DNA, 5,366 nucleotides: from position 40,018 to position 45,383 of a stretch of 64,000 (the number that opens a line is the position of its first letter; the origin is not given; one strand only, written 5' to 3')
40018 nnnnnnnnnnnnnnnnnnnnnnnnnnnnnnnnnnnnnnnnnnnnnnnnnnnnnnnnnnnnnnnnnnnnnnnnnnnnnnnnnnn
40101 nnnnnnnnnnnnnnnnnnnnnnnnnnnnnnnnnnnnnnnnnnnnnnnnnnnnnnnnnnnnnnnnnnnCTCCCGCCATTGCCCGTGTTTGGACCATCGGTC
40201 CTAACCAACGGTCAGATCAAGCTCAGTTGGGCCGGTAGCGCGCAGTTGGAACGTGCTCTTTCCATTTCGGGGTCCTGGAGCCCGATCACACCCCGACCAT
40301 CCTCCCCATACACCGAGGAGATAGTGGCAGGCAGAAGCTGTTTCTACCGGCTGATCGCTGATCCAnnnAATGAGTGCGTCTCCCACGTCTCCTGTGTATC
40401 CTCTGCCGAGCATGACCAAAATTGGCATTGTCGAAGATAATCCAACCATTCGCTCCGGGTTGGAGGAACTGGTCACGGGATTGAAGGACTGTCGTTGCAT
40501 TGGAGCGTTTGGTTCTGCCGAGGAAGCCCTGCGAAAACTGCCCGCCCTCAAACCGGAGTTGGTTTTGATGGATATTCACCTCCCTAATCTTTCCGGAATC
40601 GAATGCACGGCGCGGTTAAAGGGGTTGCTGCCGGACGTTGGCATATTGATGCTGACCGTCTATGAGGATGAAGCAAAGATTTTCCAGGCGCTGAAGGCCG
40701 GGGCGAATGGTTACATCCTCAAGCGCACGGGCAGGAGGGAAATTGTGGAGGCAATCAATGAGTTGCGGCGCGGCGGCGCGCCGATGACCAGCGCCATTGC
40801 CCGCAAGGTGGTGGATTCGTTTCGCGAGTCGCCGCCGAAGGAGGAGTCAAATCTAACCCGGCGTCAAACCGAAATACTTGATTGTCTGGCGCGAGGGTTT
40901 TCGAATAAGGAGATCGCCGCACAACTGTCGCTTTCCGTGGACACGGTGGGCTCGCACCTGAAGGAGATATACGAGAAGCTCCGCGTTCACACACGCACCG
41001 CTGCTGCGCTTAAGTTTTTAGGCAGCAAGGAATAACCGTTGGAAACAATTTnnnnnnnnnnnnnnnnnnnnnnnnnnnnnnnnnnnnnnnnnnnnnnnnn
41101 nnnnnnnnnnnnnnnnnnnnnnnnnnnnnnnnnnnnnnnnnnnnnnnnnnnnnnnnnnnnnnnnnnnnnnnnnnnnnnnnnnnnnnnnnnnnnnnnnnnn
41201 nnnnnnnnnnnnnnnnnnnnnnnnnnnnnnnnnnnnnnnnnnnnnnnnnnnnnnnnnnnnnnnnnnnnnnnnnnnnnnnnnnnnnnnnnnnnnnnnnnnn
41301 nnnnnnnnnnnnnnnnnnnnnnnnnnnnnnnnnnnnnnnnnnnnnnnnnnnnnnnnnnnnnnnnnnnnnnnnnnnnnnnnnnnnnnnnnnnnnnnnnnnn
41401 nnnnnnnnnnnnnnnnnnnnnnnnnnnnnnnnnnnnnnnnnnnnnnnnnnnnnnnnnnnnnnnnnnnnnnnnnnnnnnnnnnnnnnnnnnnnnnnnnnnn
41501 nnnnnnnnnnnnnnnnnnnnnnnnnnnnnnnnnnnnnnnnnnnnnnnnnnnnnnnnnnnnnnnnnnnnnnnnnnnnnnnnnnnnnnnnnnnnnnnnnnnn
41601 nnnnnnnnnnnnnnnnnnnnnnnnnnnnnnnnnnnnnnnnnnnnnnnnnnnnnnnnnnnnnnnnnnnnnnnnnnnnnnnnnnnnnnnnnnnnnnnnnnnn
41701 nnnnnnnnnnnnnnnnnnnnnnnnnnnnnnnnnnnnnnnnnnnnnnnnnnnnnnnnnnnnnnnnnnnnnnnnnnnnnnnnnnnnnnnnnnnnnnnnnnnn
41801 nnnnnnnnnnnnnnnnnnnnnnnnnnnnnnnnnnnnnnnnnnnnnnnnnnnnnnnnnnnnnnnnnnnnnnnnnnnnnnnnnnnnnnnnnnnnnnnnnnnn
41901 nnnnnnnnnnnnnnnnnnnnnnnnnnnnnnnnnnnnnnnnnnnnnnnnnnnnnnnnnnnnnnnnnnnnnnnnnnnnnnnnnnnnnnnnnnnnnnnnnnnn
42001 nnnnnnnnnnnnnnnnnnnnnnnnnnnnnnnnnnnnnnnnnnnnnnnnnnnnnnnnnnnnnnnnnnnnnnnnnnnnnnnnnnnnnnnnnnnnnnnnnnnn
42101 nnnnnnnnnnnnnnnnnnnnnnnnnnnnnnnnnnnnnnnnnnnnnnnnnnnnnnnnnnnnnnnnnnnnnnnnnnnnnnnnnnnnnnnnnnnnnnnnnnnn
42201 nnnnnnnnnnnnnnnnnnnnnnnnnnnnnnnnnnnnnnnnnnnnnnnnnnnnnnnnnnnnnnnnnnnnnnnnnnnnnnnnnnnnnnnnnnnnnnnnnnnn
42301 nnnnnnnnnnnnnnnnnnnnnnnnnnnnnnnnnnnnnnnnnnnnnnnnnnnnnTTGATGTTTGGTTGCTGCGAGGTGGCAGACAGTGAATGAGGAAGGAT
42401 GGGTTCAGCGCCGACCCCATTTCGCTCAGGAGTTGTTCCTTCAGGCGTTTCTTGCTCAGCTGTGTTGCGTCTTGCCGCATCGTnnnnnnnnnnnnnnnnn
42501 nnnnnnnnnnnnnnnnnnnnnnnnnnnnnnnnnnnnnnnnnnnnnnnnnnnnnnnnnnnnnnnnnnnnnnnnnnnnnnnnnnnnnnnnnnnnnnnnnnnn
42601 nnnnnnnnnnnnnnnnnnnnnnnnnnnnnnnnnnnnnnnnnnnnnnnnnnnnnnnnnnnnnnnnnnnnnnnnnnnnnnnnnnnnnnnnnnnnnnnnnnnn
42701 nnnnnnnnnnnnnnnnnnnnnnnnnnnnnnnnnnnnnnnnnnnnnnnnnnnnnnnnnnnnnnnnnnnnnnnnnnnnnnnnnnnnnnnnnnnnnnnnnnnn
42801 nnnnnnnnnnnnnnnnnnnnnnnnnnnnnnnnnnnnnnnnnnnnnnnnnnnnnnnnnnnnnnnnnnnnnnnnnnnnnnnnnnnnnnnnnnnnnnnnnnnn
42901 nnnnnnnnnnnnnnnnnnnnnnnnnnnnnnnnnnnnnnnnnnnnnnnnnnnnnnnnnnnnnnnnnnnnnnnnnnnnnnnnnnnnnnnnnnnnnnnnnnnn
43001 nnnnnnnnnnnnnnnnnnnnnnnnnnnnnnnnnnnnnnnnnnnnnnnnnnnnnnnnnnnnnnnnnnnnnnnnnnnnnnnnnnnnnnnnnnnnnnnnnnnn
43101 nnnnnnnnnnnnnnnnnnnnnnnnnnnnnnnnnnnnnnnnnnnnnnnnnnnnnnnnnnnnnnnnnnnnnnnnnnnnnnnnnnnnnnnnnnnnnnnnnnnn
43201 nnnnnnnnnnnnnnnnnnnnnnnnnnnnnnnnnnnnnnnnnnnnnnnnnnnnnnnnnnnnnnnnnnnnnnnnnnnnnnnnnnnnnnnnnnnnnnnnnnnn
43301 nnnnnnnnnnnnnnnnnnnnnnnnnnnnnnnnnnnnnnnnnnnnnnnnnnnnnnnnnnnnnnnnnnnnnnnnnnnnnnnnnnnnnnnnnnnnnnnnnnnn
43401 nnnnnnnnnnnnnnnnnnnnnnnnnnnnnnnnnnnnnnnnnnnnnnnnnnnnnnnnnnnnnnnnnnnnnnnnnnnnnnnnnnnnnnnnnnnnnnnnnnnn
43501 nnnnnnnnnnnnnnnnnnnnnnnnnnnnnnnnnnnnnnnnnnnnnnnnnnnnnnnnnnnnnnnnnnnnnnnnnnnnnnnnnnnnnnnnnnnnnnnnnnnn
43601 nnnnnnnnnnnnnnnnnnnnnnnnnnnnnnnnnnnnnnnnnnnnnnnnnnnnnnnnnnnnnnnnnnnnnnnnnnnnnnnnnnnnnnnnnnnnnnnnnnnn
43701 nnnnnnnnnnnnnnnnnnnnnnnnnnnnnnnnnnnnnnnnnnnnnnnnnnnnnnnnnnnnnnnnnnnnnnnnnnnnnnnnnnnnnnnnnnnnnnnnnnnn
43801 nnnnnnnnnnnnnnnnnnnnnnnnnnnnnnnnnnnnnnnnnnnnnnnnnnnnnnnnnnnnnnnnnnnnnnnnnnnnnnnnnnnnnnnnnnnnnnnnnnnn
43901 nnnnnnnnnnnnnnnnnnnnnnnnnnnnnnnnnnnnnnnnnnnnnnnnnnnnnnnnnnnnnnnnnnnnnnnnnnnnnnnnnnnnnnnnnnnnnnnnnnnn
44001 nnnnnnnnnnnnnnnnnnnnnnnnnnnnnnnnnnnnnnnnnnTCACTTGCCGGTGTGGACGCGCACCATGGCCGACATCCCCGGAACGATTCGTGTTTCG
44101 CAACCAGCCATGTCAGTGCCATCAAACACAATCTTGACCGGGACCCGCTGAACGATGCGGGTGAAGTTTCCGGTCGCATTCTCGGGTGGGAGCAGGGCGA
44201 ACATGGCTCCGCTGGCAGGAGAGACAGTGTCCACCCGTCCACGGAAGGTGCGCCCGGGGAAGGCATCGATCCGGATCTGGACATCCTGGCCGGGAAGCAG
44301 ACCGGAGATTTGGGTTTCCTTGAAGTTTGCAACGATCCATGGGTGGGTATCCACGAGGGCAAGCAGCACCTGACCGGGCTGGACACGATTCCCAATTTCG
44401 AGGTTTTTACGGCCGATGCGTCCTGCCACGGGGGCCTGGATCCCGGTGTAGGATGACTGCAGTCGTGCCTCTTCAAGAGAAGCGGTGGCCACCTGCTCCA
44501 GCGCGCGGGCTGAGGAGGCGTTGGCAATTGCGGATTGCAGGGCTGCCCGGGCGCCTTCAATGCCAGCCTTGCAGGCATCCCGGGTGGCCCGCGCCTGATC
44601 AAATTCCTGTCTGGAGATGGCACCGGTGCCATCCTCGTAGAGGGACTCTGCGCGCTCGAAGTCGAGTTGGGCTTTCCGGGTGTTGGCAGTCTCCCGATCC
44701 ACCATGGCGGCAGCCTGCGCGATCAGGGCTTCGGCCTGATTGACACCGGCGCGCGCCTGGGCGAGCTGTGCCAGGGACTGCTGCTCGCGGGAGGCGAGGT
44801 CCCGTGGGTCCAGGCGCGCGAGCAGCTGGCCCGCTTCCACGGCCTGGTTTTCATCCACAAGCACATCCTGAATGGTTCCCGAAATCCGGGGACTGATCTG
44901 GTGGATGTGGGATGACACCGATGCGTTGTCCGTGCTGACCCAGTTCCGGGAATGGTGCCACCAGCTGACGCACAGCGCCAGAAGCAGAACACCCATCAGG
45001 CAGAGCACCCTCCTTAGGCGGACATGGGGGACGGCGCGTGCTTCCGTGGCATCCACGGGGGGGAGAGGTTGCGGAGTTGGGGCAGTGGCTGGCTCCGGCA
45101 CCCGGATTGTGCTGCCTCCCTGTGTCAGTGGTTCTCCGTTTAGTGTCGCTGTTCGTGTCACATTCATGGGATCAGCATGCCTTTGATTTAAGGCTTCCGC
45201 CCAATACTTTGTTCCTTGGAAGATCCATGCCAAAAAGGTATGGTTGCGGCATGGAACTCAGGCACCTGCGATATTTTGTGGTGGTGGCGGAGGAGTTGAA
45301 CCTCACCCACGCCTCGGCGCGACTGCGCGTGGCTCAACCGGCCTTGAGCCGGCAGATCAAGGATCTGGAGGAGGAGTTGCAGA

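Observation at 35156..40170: Four copies of a roughly 190-aa domain with invariant motifs that I cannot place in any named family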

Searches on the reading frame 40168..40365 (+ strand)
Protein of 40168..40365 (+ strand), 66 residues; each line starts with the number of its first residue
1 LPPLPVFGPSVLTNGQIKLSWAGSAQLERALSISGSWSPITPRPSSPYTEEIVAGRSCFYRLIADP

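Call 69: search_protein_families(library=pfam, alignment_id=A9, max_evalue=1)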
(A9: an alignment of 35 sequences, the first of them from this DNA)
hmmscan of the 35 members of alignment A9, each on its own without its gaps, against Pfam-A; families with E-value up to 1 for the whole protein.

A. member 1, seq(66 aa): 0 families

B. families by the number of members that match (of 35 scanned): 1 family
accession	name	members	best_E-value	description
PF20183.3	DUF6546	1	0.046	Family of unknown function (DUF6546)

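Call 72: predict_structure(alignment_id=A9)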
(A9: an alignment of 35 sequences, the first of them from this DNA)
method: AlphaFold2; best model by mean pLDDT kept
length: 66 residues; sequences in the alignment: 35
mean_pLDDT: 94.7   pTM: 0.78
mean pLDDT of the five models: 94.7, 93.9, 93.5, 93.2, 93.1
residues with pLDDT >= 90: 61; 70-90: 4; 50-70: 1; < 50: 0
segments of 3 or more residues with pLDDT < 50: none
pLDDT, mean of each block of 10 residues (from residue 1): 90 97 96 97 96 95 90
secondary structure, 60 per line:
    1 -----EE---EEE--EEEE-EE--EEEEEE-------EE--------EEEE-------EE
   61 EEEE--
elements in order: E11-13 E16-19 E25-30 E48-51 E59-64

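Call 74: fold_search(model_id=the predicted structure, library=pdb)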
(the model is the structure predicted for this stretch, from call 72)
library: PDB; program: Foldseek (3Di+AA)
matches with E <= 10: 321; with E <= 0.001: 0
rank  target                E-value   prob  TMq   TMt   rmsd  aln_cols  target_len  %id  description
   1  5n06_A                2.1e-01  0.69  0.42  0.34   5.7        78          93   14  Crystal structure of Tie1 Fibronectin-like domain 3 (released 2017-04-26)
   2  8dps_A                2.1e-01  0.35  0.36  0.12  10.0        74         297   19  The structure of the interleukin 11 signalling complex, truncated gp130 (released 2023-11-29)
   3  7y8i_B                2.2e-01  0.99  0.64  0.53   3.2        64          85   23  Crystal structure of sDscam FNIII3 domain, isoform alpha7 (released 2023-05-24)
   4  1p9m_A                2.4e-01  0.89  0.51  0.16   4.8        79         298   16  Crystal structure of the hexameric human IL-6/IL-6 alpha receptor/gp130 complex (released 2003-07-01)
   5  6dg5_C                2.5e-01  0.84  0.52  0.23   5.0        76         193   14  Structure of a de novo designed Interleukin-2/Interleukin-15 mimetic complex with IL-2Rb and IL-2Rg (released 2019-01-16)
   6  3qaz_R                2.5e-01  0.80  0.49  0.22   5.3        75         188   15  IL-2 mutant D10 ternary complex (released 2012-04-11)
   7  7y8i_F                2.6e-01  0.99  0.65  0.52   3.0        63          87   24  Crystal structure of sDscam FNIII3 domain, isoform alpha7 (released 2023-05-24)
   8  4o00_A                3.0e-01  0.93  0.56  0.41   3.9        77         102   17  Crystal structure of the Titin A-band domain A3 (released 2014-12-24)
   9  4o00_B                3.0e-01  0.93  0.57  0.41   4.0        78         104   17  Crystal structure of the Titin A-band domain A3 (released 2014-12-24)
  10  6rpx                  3.1e-01  0.98  0.66  0.21   3.6        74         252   14  Cytokine receptor-like factor 3 C-terminus residues 174-442: native (released 2020-03-25)
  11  3uto_B                3.5e-01  0.96  0.61  0.10   3.4        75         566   24  Twitchin kinase region from C.elegans (Fn31-NL-kin-CRD-Ig26) (released 2012-08-08)
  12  3lpw_A                3.5e-01  0.93  0.58  0.24   3.7        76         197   14  Crystal structure of the FnIII-tandem A77-A78 from the A-band of titin (released 2010-09-08)
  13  7y8i_A                3.5e-01  0.80  0.54  0.46  12.0        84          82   18  Crystal structure of sDscam FNIII3 domain, isoform alpha7 (released 2023-05-24)
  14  6oel_C                3.5e-01  0.69  0.49  0.25   5.3        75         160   15  Engineered Fab bound to IL-4 receptor (released 2019-08-07)
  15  8ot5_E                3.7e-01  0.90  0.55  0.39   3.7        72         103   14  Crystal structure of the titin domain Fn3-85 (released 2023-08-23)
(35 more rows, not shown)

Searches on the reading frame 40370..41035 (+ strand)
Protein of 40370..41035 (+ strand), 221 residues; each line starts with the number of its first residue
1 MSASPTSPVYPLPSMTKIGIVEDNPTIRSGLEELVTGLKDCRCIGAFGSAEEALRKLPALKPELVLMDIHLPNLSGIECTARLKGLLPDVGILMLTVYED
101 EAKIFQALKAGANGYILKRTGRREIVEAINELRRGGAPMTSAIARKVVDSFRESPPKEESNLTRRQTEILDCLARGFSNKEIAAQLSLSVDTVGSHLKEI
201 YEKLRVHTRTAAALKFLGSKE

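Call 4: search_protein_families(library=pfam, proteins=[window:40370-41035:+], max_evalue=1)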
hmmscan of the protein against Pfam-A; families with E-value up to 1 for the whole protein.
window:40370-41035:+ (221 aa): 16 families
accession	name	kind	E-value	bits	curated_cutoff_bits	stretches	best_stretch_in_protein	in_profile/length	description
PF00072.30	Response_reg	-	1.1e-24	87.1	30.2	1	19-130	2-111/111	Response regulator receiver domain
PF00196.25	GerE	-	1.3e-17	63.6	23.5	1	161-214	2-55/57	Bacterial regulatory proteins, luxR family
PF08281.18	Sigma70_r4_2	-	9e-05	22.5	25.7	1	176-204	26-54/54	Sigma-70, region 4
PF13384.12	HTH_23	-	0.00022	21.4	24.6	1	164-193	5-34/50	Homeodomain-like domain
PF14493.12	HTH_40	-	0.00053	20.7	27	1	170-203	6-39/89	Helix-turn-helix domain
PF12840.13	HTH_20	-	0.0013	19.1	27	1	168-199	8-41/51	Helix-turn-helix domain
PF13730.12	HTH_36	-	0.0023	18.2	25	1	178-199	27-48/55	Helix-turn-helix domain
PF13518.12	HTH_28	-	0.0041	17.6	25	1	167-200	3-35/52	Helix-turn-helix domain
PF04545.22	Sigma70_r4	-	0.014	15.3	24.1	1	162-205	5-49/50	Sigma-70, region 4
PF07638.17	Sigma70_ECF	-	0.023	15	21.1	1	174-208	149-183/185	ECF sigma factor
PF13412.12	HTH_24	-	0.028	14.4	21.9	1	166-199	5-40/48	Winged helix-turn-helix DNA-binding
PF01726.22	LexA_DNA_bind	-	0.032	14.4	23.7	1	160-203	2-53/65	LexA DNA binding domain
PF08279.18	HTH_11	-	0.038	14.3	25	1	165-204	1-43/55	HTH domain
PF13936.12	HTH_38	-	0.053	13.7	27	1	168-198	12-42/44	Helix-turn-helix domain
PF21102.3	DprA_N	-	0.076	13.2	22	1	44-61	25-42/64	DprA-like N-terminal HHH domain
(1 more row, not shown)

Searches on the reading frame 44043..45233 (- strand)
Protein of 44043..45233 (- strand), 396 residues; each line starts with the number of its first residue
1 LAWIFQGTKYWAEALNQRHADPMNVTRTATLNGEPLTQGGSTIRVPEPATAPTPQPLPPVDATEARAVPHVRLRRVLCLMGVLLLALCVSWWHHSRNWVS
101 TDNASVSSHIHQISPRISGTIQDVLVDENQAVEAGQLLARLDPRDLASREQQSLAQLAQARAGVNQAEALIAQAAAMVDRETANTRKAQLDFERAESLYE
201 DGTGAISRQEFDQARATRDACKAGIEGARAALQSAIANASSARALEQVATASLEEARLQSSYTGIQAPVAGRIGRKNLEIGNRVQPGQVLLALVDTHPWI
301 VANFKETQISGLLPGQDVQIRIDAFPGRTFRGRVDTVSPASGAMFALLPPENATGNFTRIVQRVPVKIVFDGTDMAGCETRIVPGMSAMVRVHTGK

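Call 78: search_protein_families(library=pfam, proteins=[window:44043-45233:-], max_evalue=0.0001)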
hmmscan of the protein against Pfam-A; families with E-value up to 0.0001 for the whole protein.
window:44043-45233:- (396 aa): 4 families
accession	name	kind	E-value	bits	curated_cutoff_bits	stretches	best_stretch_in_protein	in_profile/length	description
PF16576.10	HlyD_D23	-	6.8e-22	78.2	30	1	109-340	18-187/214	Barrel-sandwich domain of CusB or HlyD membrane-fusion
PF13437.12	HlyD_3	-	4e-14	53.7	22.2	1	265-342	2-81/106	HlyD family secretion protein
PF00529.27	CusB_dom_1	-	6.9e-12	45.9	26.5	1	189-392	12-87/89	Cation efflux system protein CusB domain 1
PF13533.13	Biotin_lipoyl_2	-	2e-10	40.7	29.8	1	112-142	2-32/32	Biotin-lipoyl like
